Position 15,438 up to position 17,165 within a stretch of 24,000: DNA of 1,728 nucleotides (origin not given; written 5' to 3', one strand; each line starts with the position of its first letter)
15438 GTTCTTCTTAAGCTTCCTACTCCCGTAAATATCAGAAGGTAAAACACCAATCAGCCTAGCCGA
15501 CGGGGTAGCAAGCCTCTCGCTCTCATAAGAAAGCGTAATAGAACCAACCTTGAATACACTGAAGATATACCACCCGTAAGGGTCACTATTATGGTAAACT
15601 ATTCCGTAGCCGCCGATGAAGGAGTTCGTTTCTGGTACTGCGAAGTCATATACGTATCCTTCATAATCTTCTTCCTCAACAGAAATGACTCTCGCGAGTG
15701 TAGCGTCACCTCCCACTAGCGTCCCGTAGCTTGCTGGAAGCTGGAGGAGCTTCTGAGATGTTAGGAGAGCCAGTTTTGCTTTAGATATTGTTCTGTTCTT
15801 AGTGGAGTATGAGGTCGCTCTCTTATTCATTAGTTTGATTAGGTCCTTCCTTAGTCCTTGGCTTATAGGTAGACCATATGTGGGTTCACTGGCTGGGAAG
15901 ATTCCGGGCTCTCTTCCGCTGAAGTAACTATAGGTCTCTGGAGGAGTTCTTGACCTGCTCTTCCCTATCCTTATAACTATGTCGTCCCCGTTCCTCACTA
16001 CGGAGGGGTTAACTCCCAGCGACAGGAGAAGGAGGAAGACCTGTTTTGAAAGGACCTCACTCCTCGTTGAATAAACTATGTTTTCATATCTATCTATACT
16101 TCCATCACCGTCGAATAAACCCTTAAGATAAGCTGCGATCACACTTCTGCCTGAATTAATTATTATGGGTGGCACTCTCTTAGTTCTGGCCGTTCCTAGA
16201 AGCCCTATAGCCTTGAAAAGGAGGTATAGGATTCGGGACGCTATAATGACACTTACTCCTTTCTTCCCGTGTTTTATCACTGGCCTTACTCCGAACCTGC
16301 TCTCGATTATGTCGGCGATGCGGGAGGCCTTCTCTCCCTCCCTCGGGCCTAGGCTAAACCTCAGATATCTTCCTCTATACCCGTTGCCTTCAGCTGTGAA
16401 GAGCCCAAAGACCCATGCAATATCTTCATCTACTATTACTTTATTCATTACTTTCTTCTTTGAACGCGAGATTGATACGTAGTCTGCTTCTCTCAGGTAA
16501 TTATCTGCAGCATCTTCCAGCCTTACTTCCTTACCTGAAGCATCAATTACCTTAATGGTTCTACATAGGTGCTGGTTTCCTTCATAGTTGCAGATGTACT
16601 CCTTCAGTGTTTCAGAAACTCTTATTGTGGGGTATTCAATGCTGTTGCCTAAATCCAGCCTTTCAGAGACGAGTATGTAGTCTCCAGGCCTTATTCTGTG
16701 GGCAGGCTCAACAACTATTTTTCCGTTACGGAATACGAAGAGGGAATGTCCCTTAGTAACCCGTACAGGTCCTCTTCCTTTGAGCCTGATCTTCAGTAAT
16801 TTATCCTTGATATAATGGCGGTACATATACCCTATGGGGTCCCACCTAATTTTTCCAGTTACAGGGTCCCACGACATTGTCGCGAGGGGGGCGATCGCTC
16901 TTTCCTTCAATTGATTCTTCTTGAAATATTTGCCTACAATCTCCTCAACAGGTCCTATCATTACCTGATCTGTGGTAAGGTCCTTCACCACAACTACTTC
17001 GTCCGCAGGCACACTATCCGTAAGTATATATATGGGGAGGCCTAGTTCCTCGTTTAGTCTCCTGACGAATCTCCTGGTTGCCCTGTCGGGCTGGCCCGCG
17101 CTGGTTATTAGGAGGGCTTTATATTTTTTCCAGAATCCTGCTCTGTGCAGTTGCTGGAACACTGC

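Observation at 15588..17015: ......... intein splitting the Toprim DxD metal site of topoisomerase VI subunit A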

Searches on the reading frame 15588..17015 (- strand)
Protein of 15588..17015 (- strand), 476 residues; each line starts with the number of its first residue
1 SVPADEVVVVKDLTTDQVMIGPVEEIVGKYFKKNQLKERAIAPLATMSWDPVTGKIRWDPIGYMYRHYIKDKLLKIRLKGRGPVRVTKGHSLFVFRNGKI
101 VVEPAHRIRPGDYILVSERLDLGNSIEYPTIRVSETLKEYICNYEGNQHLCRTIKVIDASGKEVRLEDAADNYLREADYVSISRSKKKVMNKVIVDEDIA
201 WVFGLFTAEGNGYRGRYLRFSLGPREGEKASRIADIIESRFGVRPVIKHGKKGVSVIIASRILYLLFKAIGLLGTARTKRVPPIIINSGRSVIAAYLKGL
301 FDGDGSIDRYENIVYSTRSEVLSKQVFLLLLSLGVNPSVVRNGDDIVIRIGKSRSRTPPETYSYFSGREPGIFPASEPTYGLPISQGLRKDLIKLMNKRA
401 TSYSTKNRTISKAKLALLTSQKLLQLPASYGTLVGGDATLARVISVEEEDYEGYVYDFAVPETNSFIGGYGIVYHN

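Call 4: search_protein_families(library=pfam, proteins=[window:15588-17015:-], max_evalue=0.1)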
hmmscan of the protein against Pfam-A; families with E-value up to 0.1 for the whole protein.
window:15588-17015:- (476 aa): 2 families
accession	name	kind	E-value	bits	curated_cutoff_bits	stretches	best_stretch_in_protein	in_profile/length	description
PF14890.11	Intein_splicing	-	5.2e-18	65.8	35.8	1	61-476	38-155/155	Intein splicing domain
PF14528.11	LAGLIDADG_3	-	6.1e-12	46.1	22.5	1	292-343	2-59/82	LAGLIDADG-like domain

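Call 5: search_protein_families(library=ncbifam, proteins=[window:15588-17015:-], max_evalue=0.1)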
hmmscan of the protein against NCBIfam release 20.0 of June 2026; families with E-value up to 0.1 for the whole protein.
window:15588-17015:- (476 aa): 12 families
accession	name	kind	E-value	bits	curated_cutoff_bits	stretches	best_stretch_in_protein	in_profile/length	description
NF011491.0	PRK14898.1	equivalog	3.7e-24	84.8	783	1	1-353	76-398/860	DNA-directed RNA polymerase subunit A''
NF045703.1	rSAM_Tes_intein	exception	1e-23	83.1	1700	2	53-339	211-512/1040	tetraether lipid synthase Tes, intein-containing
NF011303.0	PRK14715.1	equivalog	3e-15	54.4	1585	2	179-336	1101-1259/1627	DNA-directed DNA polymerase II large subunit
NF011418.0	PRK14845.1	equivalog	5e-11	41.1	756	2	52-341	72-279/1049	translation initiation factor IF-2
NF006207.0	PRK08332.1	equivalog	5.1e-09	33.9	2400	1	194-335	1000-1139/1684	vitamin B12-dependent ribonucleotide reductase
NF038098.1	GyrA_w_intein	exception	4.8e-06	24.8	1850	1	276-342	319-389/1232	intein-containing DNA gyrase subunit A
TIGR01443.1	intein_Cterm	domain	8.6e-06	25.8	15.6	1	454-476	1-23/24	intein C-terminal splicing region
TIGR01445.1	intein_Nterm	domain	9.6e-05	23.3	24.5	1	3-94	3-83/83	intein N-terminal splicing region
NF005852.0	PRK07773.1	equivalog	0.00031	19.1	780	1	277-339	596-664/886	replicative DNA helicase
NF003158.0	PRK04132.1-3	equivalog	0.00049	17.3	1750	1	42-119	96-172/1437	replication factor C small subunit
NF011302.0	PRK14714.1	equivalog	0.00054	17.6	1791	1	41-136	978-1072/1350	DNA-directed DNA polymerase II large subunit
NF007072.0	PRK09519.1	equivalog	0.029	12.7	1024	1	291-345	460-517/790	intein-containing recombinase RecA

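Call 6: find_homologous_proteins(query=window:15588-17015:-, max_evalue=0.00001)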
Query window:15588-17015:- (476 aa): 28 proteins with E <= 0.00001 among 8000 candidates.
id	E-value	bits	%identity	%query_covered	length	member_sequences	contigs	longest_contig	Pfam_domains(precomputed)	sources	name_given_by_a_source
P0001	3.0e-162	559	66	80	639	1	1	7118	PF21180.4,PF20768.3,PF14528.12,PF04406.20,PF14890.12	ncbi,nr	ncbi:MAG: hypothetical protein J7L55_04160, partial [Desulfurococcales archaeon]|nr:hypothetical pro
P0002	3.0e-138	479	49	100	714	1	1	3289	PF21180.4,PF14528.12,PF14890.12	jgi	-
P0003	1.6e-137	477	56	85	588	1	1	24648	PF21180.4,PF14528.12,PF14890.12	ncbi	-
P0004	2.8e-134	466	48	100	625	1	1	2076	PF21180.4,PF14528.12,PF14890.12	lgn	-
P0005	6.3e-131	455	53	87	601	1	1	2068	PF21180.4,PF14528.12,PF14890.12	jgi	jgi:intein/homing endonuclease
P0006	4.9e-117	410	46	100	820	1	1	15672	PF21180.4,PF20768.3,PF14528.12,PF04406.20,PF14890.12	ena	-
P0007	6.0e-114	399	44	100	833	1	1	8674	PF21180.4,PF20768.3,PF14528.12,PF04406.20,PF14890.12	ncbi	-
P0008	1.8e-111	391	45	100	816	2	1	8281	PF21180.4,PF20768.3,PF14528.12,PF04406.20,PF14890.12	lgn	-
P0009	1.4e-102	362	42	100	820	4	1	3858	PF21180.4,PF20768.3,PF04406.20,PF14890.12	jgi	-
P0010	4.1e-102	360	41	100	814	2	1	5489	PF21180.4,PF20768.3,PF14528.12,PF04406.20,PF14890.12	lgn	-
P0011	7.5e-101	356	40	100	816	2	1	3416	PF21180.4,PF20768.3,PF14528.12,PF04406.20,PF14890.12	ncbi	-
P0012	9.1e-99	349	41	100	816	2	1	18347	PF21180.4,PF20768.3,PF04406.20,PF14890.12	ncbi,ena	-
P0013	1.3e-98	349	42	100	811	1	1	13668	PF21180.4,PF20768.3,PF14528.12,PF04406.20,PF14890.12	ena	-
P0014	5.8e-97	343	42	100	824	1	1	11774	PF21180.4,PF20768.3,PF14528.12,PF04406.20,PF14890.12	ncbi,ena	-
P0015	6.8e-97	343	42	100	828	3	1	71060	PF21180.4,PF20768.3,PF04406.20,PF14890.12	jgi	-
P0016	8.1e-87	310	42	58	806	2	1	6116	PF21180.4,PF20768.3,PF14528.12,PF04406.20,PF14890.12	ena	-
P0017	6.2e-80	287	35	100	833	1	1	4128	PF05204.20,PF21180.4,PF20768.3,PF14528.12,PF04406.20,PF14890.12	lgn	-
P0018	1.7e-68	250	34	100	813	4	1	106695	PF21180.4,PF20768.3,PF04406.20,PF14890.12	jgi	-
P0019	4.2e-67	245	42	71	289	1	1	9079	PF14528.12,PF14890.12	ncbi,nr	ncbi:MAG: hypothetical protein GSR76_02855, partial [Desulfurococcales archaeon]|nr:hypothetical pro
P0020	2.0e-62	230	57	25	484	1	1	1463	PF21180.4,PF14890.12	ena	-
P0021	9.2e-52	194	49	25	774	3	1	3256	PF21180.4,PF20768.3,PF04406.20,PF14890.12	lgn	-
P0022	1.7e-50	190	48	25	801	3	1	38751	PF21180.4,PF20768.3,PF04406.20,PF14890.12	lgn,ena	-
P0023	1.9e-48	183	54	25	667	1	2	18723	PF21180.4,PF20768.3,PF04406.20,PF14890.12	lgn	-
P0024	3.6e-48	183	54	25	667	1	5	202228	PF21180.4,PF20768.3,PF04406.20,PF14890.12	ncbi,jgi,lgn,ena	-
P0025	8.8e-41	158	38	32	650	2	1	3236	PF21180.4,PF20768.3,PF04406.20,PF14890.12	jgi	-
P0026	1.4e-37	148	49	26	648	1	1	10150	PF21180.4,PF20768.3,PF04406.20,PF14890.12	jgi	jgi:DNA topoisomerase VI subunit A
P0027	3.1e-12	64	27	61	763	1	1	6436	PF14528.12,PF02562.23,PF14890.12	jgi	jgi:phosphate starvation-inducible protein PhoH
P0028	6.0e-9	53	26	60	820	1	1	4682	PF14528.12,PF14890.12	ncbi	-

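Call 19: search_solved_structures(query=window:15588-17015:-, max_evalue=0.01, show_alignments=2)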
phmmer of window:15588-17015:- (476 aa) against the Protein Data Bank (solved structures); distinct sequences matched with E-value up to 0.01: 12.
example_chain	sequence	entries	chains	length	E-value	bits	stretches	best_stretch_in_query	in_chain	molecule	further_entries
2cw7_A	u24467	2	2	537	4.2e-32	114.6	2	192-475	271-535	Endonuclease PI-PkoII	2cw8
2lqm_A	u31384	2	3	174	2.7e-11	46.1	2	47-115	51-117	Pho radA intein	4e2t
4e2u_A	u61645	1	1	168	3.8e-11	45.6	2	47-115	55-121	Pho radA intein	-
5o9j_A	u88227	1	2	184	3.4e-08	35.8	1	18-120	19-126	Transcription initiation factor IIB,Transcription initiation factor IIB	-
5o9i_A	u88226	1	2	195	1.3e-07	33.9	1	7-121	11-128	Transcription initiation factor IIB,Transcription initiation factor IIB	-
2jmz_A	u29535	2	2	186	1.6e-06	30.3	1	64-118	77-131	Hypothetical protein MJ0781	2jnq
9hth_A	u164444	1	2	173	0.00013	24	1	44-114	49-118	DNA-directed DNA polymerase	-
6rpq_A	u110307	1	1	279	0.00045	22.2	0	45-115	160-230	Ubiquitin-like protein SMT3,1108aa long hypothetical cell division control protein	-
2lcj_A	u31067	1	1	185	0.00088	21.3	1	42-119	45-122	Pab polC intein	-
7oec_A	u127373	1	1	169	0.001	21.1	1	35-120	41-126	DNA polymerase II large subunit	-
6rpp_A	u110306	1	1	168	0.0014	20.6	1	44-121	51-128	Cell division control protein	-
5bkh_A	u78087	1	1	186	0.0015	20.5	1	36-121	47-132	DNA polymerase II large subunit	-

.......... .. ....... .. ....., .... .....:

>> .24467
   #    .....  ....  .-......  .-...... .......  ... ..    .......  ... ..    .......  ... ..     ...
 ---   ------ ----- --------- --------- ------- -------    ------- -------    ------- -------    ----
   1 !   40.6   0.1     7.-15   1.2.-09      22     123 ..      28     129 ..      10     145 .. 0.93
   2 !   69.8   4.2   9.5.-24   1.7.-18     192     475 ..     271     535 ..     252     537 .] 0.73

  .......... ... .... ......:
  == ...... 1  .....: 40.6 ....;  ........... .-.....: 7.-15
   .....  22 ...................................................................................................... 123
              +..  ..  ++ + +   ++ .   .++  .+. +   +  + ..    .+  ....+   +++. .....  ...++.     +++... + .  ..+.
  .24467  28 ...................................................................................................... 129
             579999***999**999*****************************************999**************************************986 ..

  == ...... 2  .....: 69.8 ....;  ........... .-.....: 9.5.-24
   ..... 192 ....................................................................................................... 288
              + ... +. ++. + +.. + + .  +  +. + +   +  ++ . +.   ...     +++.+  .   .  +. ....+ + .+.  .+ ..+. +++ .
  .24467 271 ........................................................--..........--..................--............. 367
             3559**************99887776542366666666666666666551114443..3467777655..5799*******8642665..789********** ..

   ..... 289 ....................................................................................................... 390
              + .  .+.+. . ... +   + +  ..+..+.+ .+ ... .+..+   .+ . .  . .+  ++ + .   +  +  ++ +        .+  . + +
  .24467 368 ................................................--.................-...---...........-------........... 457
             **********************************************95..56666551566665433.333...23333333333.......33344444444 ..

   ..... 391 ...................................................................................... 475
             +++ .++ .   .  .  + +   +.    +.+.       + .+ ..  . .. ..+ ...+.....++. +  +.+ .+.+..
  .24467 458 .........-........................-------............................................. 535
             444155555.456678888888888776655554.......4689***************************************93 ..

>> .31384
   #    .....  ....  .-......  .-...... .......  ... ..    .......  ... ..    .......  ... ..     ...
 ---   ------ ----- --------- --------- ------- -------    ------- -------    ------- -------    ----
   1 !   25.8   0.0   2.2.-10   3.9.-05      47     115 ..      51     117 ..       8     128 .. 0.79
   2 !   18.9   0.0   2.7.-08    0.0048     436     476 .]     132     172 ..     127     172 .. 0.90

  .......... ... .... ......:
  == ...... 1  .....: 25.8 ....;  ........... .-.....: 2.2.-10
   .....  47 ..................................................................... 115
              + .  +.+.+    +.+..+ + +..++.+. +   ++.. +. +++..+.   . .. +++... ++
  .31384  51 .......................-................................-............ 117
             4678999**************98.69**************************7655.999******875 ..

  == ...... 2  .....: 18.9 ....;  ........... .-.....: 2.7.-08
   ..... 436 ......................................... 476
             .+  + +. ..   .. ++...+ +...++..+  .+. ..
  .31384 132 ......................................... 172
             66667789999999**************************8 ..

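Call 23: find_related_loci(query=A1, collection=genome_contigs, flank=3000)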
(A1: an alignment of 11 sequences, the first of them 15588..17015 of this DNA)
Query A1 (476 aa) in genome_contigs; peptide patterns used: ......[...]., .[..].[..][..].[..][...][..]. (x = any residue, [..] = any of these).
88 stretches matched a pattern; 44 encode a relative of the query (tblastn E <= 1e-3); 44 distinct loci.
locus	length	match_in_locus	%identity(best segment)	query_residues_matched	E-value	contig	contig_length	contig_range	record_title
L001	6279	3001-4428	60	1-476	0e+0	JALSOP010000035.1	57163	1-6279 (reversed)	MAG: Desulfurococcales archaeon isolate 356-284_metabat1_scaf2bin.123 356-284_scaffold_147_c1, whole genome shotgun sequ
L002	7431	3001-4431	60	1-476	0e+0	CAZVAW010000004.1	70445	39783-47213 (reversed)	MAG TPA_asm: uncultured Desulfurococcaceae archaeon isolate SRP141559_co1_79 genome assembly, contig: NODE_76_length_704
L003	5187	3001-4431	53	1-476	1e-162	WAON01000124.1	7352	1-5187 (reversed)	MAG: Desulfurococcales archaeon isolate S143_80 k151_32412, whole genome shotgun sequence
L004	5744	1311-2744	54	1-476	2e-158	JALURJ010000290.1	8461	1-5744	MAG: Desulfurococcales archaeon isolate S146_metabat2_scaf2bin.046 S146_NODE_6590_length_8461_cov_3.322654, whole genome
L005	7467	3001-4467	50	1-476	1e-149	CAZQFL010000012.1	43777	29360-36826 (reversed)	MAG TPA_asm: uncultured Desulfurococcaceae archaeon isolate SRP141559_co1_156 genome assembly, contig: NODE_258_length_4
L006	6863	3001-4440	50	1-476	2e-148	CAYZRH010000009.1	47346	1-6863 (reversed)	MAG TPA_asm: uncultured Desulfurococcaceae archaeon isolate SRP141559_co1_67 genome assembly, contig: NODE_197_length_47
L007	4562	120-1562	52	1-476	5e-147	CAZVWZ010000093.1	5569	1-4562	MAG TPA_asm: uncultured Desulfurococcaceae archaeon isolate binchicken_co6_445 genome assembly, contig: NODE_19476_lengt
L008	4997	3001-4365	46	1-476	1e-131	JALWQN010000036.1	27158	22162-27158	MAG: Desulfurococcales archaeon isolate M2_metabat1_scaf2bin.068 M2_NODE_1479_length_27158_cov_3.477341, whole genome sh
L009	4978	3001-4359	45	1-476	4e-117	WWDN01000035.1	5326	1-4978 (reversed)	MAG: Thermodiscus sp. isolate A1_148_esom k151_759300, whole genome shotgun sequence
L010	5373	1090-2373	42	1-476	4e-112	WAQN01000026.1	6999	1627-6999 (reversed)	MAG: Desulfurococcales archaeon isolate S146_67_esom k151_257422, whole genome shotgun sequence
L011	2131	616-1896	41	1-476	2e-116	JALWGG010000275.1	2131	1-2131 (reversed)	MAG: Acidilobaceae archaeon isolate T11_metabat2_scaf2bin.152 T11_NODE_82771_length_2131_cov_0.855289, whole genome shot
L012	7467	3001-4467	42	1-476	8e-109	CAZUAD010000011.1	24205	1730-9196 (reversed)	MAG TPA_asm: uncultured Desulfurococcaceae archaeon isolate SRP141552_co1_87 genome assembly, contig: NODE_779_length_24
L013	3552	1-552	96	293-476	4e-108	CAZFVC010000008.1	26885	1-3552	MAG TPA_asm: uncultured Desulfurococcaceae archaeon isolate binchicken_co6_539 genome assembly, contig: NODE_1520_length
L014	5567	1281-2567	42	1-476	5e-107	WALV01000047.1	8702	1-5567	MAG: Candidatus Tiamatella sp. isolate S016_46_esom k151_586532, whole genome shotgun sequence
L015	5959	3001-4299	42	1-476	2e-106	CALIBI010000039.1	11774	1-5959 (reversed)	MAG: uncultured Sulfolobales archaeon isolate S1_Bin_Bin_78_sub genome assembly, contig: c_000000601867, whole genome sh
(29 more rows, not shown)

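Call 46: find_related_loci(query=A1, collection=viral_contigs, flank=3000)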
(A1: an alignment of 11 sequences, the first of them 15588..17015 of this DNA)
Query A1 (476 aa) in viral_contigs; peptide patterns used: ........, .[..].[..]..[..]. (x = any residue, [..] = any of these).
114 stretches matched a pattern; 3 encode a relative of the query (tblastn E <= 1e-3); 3 distinct loci.
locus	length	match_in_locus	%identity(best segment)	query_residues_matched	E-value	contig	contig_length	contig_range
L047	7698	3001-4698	43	273-476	4e-6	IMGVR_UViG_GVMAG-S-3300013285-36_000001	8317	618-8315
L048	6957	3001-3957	27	30-476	4e-6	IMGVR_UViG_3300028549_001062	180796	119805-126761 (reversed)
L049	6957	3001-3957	27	30-476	5e-6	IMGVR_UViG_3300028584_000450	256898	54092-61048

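Call 48: find_encoding_contigs(protein=P0017, flank=2000, max_places=2)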
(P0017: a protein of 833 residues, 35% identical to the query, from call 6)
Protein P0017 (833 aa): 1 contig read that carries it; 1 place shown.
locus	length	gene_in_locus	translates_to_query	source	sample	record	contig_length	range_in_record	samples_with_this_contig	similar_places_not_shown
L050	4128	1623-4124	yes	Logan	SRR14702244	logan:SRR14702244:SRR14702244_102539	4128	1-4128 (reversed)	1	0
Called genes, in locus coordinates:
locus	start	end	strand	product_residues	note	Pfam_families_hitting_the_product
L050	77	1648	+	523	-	PF02518:HATPase_c, PF13589:HATPase_c_3, PF09239:Topo-VIb_trans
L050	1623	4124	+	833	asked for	PF04406:TP6A_N, PF20768:Topo_VI_alpha, PF21180:TOP6A-Spo11_Toprim, PF14890:Intein_splicing, PF05204:Hom_end (faint), PF14528:LAGLIDADG_3, PF21180:TOP6A-Spo11_Toprim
